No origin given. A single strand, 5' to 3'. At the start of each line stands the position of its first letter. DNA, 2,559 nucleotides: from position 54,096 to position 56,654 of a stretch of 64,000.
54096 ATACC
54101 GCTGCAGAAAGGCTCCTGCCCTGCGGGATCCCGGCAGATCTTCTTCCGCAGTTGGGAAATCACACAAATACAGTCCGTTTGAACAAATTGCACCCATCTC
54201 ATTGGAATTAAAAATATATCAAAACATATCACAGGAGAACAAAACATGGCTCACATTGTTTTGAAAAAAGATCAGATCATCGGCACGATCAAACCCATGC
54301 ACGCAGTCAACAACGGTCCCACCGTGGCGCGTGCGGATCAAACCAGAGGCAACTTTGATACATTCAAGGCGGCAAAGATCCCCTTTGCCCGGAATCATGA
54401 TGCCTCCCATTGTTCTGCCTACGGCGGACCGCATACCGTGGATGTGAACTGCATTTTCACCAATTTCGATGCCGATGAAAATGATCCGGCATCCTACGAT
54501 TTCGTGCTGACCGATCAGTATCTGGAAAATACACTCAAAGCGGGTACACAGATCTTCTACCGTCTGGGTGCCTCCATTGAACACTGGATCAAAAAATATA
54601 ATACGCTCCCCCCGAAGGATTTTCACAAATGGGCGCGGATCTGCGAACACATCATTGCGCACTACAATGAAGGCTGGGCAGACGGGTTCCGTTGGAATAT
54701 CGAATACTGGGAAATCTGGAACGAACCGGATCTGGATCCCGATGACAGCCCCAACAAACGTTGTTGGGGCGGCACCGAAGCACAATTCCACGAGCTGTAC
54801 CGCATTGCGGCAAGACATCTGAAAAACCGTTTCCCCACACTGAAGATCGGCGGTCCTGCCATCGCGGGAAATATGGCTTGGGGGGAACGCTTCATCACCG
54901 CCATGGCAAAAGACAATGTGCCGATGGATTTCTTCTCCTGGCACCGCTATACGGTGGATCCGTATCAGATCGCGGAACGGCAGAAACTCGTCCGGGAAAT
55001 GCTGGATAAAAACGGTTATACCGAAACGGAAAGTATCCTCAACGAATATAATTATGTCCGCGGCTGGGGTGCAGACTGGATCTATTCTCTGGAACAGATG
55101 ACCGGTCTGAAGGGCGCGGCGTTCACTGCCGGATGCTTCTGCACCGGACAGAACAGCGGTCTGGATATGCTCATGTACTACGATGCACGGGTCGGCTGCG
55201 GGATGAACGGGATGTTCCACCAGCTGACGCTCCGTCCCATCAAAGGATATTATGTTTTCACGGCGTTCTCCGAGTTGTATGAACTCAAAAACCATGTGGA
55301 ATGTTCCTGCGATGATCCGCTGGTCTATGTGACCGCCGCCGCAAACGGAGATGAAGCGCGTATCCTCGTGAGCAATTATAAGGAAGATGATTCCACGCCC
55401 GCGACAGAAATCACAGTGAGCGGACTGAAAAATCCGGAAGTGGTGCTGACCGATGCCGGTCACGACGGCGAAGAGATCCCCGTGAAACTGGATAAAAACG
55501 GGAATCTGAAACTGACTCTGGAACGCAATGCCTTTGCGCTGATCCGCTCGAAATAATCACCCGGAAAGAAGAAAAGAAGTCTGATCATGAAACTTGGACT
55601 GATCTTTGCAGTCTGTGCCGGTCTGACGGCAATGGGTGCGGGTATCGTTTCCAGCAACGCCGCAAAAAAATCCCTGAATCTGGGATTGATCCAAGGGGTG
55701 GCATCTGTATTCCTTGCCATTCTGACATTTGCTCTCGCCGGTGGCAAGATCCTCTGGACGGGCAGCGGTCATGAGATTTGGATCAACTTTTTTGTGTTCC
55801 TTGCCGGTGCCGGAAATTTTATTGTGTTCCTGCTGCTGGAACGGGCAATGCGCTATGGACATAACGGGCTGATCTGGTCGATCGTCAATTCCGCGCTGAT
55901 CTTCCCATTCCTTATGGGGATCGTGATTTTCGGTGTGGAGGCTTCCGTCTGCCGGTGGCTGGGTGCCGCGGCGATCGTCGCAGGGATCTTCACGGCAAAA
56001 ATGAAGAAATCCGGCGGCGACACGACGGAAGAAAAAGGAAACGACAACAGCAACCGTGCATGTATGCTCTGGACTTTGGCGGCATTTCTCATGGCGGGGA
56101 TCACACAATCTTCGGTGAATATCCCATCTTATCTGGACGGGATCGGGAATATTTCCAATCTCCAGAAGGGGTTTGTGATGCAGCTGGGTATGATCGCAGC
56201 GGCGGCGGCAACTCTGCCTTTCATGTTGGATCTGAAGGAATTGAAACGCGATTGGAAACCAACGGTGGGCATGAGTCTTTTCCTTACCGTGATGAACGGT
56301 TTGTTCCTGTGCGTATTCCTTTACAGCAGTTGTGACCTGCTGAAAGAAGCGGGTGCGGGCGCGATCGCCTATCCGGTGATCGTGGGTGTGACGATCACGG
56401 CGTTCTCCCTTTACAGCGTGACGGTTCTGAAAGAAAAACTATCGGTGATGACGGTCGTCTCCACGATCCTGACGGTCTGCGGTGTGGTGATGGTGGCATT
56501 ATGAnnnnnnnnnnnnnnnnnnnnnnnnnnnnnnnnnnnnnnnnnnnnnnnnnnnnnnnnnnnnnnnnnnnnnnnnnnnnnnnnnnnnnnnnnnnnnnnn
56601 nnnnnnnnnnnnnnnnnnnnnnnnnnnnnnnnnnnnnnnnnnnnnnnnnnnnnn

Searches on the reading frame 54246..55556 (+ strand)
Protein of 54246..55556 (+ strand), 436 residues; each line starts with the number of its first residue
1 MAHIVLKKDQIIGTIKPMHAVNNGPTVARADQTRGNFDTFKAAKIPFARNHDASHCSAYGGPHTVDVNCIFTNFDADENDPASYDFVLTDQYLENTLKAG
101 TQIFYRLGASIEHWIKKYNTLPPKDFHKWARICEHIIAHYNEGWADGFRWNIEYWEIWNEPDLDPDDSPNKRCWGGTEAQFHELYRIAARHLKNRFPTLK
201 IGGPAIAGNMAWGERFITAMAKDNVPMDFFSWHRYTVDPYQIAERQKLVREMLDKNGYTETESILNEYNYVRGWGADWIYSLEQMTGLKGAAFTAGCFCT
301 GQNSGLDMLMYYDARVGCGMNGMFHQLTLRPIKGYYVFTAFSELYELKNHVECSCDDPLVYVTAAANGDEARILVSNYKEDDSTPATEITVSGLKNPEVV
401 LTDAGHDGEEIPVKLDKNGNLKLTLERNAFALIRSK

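Call 10: search_protein_families(library=pfam, proteins=[window:54246-55556:+], max_evalue=0.001)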
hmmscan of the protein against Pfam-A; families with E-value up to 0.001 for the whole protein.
window:54246-55556:+ (436 aa): 1 family
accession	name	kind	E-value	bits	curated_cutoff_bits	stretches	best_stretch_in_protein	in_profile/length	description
PF01229.23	Glyco_hydro_39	-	7.7e-18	65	26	1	79-238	69-229/472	Glycosyl hydrolases family 39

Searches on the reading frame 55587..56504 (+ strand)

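Call 10: search_protein_families(library=pfam, proteins=[window:55587-56504:+], max_evalue=0.001)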
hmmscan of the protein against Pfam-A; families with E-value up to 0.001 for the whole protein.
window:55587-56504:+ (305 aa): 1 family
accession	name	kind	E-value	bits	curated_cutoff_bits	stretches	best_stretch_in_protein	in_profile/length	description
PF00892.27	EamA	-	7.5e-07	29.9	28.2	0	197-304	33-134/135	EamA-like transporter family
